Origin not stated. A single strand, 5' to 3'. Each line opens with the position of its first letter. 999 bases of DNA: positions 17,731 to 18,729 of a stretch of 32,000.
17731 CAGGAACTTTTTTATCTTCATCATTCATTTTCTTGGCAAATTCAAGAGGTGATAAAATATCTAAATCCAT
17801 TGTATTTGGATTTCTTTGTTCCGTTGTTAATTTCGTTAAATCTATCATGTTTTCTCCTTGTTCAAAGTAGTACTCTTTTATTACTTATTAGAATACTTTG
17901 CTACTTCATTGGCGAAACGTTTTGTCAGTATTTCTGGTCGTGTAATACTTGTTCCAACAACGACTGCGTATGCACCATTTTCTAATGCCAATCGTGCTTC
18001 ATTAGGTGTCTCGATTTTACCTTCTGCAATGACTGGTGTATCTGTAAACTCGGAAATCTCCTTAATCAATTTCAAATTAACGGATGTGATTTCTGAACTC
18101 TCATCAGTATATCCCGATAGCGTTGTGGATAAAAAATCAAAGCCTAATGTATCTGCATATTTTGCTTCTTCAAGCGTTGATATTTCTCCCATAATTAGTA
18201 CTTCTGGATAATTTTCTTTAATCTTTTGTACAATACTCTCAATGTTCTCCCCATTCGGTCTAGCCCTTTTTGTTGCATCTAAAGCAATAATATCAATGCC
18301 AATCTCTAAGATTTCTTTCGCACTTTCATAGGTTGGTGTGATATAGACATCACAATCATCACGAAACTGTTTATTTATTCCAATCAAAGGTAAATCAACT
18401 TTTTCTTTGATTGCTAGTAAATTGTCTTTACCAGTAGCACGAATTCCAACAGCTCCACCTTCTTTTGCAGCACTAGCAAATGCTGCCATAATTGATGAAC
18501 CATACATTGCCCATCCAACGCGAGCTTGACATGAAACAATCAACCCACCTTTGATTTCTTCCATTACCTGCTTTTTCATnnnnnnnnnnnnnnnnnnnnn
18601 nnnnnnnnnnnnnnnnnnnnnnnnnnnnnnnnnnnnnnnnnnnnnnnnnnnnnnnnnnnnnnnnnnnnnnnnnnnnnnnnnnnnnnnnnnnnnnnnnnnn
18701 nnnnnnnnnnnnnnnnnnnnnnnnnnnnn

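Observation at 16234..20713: IIA-less mannose-type PTS + NanE + MurQ + HAD operon: candidate undescribed route for an amino-sugar ether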

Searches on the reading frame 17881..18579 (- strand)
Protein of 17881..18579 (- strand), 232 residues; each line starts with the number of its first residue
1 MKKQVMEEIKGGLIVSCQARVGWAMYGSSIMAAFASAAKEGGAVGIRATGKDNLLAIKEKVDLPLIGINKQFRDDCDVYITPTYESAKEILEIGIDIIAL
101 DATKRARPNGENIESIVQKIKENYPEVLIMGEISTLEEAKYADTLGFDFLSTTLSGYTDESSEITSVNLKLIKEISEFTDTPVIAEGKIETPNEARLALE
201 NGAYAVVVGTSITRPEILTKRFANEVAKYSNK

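Call 3: search_protein_families(library=pfam, proteins=[window:17881-18579:-])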
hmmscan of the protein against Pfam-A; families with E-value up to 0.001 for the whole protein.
window:17881-18579:- (232 aa): 9 families
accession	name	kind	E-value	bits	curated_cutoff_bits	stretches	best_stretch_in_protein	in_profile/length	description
PF04131.20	NanE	-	6.5e-60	202.1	27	1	31-227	1-191/192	Putative N-acetylmannosamine-6-phosphate epimerase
PF00478.31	IMPDH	-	2.6e-08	33.7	25.6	1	83-213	105-240/345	IMP dehydrogenase / GMP reductase domain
PF03060.21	NMO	-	5.6e-06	26.4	28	1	25-211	18-224/331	Nitronate monooxygenase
PF00977.27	His_biosynth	-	2.1e-05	24.6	23.6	1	162-225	55-118/228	Histidine biosynthesis protein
PF01207.24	Dus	-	3.4e-05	23.5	20.4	0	161-219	165-225/311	Dihydrouridine synthase (Dus)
PF25509.1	DUF7916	-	0.00016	21.3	27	0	81-131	117-168/296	Domain of unknown function (DUF7916)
PF05690.20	ThiG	-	0.00024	21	23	0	168-214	163-209/247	Thiazole biosynthesis protein ThiG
PF04309.18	G3P_antiterm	-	0.00067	19.6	27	0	169-208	128-167/173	Glycerol-3-phosphate responsive antiterminator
PF02581.23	TMP-TENI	-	0.00098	19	27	0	126-211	95-179/180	Thiamine monophosphate synthase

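Call 4: search_protein_families(library=ncbifam, proteins=[window:17881-18579:-])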
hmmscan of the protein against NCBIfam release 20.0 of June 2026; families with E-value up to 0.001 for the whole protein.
window:17881-18579:- (232 aa): 13 families
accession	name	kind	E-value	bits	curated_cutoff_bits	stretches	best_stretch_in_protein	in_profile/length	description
NF002231.0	PRK01130.1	subfamily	8.4e-83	276.9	189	1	2-227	4-228/230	putative N-acetylmannosamine-6-phosphate 2-epimerase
NF005819.0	PRK07695.1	equivalog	4.9e-07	29.6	251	1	88-228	59-199/205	thiazole tautomerase TenI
NF003198.0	PRK04169.1-2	subfamily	5.5e-07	28.9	247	1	165-226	182-242/249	geranylgeranylglyceryl/heptaprenylglyceryl phosphate synthase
NF010112.0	PRK13585.1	equivalog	1.9e-06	27.6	243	1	84-217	87-229/241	1-(5-phosphoribosyl)-5-[(5-phosphoribosylamino)methylideneamino]imidazole-4-carboxamide isomerase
NF005574.0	PRK07259.1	equivalog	1.4e-05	24.2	269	1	108-230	169-287/304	dihydroorotate dehydrogenase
TIGR00007.1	TIGR00007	equivalog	4.8e-05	23.1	228.95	0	164-220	56-113/231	1-(5-phosphoribosyl)-5-[(5-phosphoribosylamino)methylideneamino]imidazole-4-carboxamide isomerase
TIGR01037.2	pyrD_sub1_fam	subfamily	5.2e-05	22.5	270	1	108-229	166-283/300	dihydroorotate dehydrogenase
TIGR01302.1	IMP_dehydrog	equivalog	0.00015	20.8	481.5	1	84-211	226-358/450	IMP dehydrogenase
TIGR00737.1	nifR3_yhdG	equivalog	0.00016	21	293.3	0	166-210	178-223/319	tRNA dihydrouridine synthase DusB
NF005311.0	PRK06843.1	equivalog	0.00031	19.8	779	1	69-210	139-286/404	inosine 5-monophosphate dehydrogenase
TIGR03151.1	enACPred_II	equivalog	0.00052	19.4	453.1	1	32-211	25-192/307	enoyl-[acyl-carrier-protein] reductase FabK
TIGR03572.1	WbuZ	equivalog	0.00061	19.2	299.7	0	162-220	56-114/232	glycosyl amidation-associated protein WbuZ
TIGR00262.1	trpA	equivalog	0.00064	18.7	102.35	0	146-214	165-232/256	tryptophan synthase subunit alpha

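Call 24: search_solved_structures(query=window:17881-18579:-, show_alignments=2)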
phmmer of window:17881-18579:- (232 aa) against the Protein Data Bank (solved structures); distinct sequences matched with E-value up to 0.001: 33.
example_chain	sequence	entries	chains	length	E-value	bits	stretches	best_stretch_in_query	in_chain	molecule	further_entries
4utt_C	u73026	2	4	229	1.1e-59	204.8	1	5-224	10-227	PUTATIVE N-ACETYLMANNOSAMINE-6-PHOSPHATE 2-EPIMERASE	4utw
4utt_A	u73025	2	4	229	1.1e-59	204.8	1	5-224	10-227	PUTATIVE N-ACETYLMANNOSAMINE-6-PHOSPHATE 2-EPIMERASE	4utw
5zkn_A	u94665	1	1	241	2.3e-59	203.7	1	4-226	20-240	Putative N-acetylmannosamine-6-phosphate 2-epimerase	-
4utu_A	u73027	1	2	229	7.4e-59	202.1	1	5-224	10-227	N-ACETYLMANNOSAMINE-6-PHOSPHATE 2-EPIMERASE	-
1y0e_A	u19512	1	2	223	4.2e-51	176.7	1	11-224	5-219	Putative N-acetylmannosamine-6-phosphate 2-epimerase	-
6vva_A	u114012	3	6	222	5.1e-51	176.5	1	11-223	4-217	N-acetylmannosamine-6-phosphate 2-epimerase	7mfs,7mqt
7mfn_BBB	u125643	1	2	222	3.5e-50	173.7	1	11-223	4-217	N-acetylmannosamine-6-phosphate 2-epimerase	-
1yxy_A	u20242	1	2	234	8.1e-47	162.7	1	2-224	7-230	Putative N-acetylmannosamine-6-phosphate 2-epimerase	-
3q58_A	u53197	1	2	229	2.1e-34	122.2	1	10-226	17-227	N-acetylmannosamine-6-phosphate 2-epimerase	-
3igs_A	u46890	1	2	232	2.5e-32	115.4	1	10-219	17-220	N-acetylmannosamine-6-phosphate 2-epimerase 2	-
5zjp_A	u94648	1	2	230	2.3e-30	109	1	9-225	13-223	Putative N-acetylmannosamine-6-phosphate 2-epimerase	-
5zjb_A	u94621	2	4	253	3e-30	108.6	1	8-225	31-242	Putative N-acetylmannosamine-6-phosphate 2-epimerase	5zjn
4mz1_A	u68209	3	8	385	0.00011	25.1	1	89-213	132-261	Inosine-5'-monophosphate dehydrogenase | Inosine monophosphate dehydrogenase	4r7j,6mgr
4mz8_A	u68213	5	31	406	0.00012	25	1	89-213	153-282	Inosine-5'-monophosphate dehydrogenase | Inosine-5'-monophosphate dehydrogenase,Inosine-5'-monophosphate dehydrogenase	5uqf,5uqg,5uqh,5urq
5ahl_A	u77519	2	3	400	0.00012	24.9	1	84-213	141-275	INOSINE-5'-MONOPHOSPHATE DEHYDROGENASE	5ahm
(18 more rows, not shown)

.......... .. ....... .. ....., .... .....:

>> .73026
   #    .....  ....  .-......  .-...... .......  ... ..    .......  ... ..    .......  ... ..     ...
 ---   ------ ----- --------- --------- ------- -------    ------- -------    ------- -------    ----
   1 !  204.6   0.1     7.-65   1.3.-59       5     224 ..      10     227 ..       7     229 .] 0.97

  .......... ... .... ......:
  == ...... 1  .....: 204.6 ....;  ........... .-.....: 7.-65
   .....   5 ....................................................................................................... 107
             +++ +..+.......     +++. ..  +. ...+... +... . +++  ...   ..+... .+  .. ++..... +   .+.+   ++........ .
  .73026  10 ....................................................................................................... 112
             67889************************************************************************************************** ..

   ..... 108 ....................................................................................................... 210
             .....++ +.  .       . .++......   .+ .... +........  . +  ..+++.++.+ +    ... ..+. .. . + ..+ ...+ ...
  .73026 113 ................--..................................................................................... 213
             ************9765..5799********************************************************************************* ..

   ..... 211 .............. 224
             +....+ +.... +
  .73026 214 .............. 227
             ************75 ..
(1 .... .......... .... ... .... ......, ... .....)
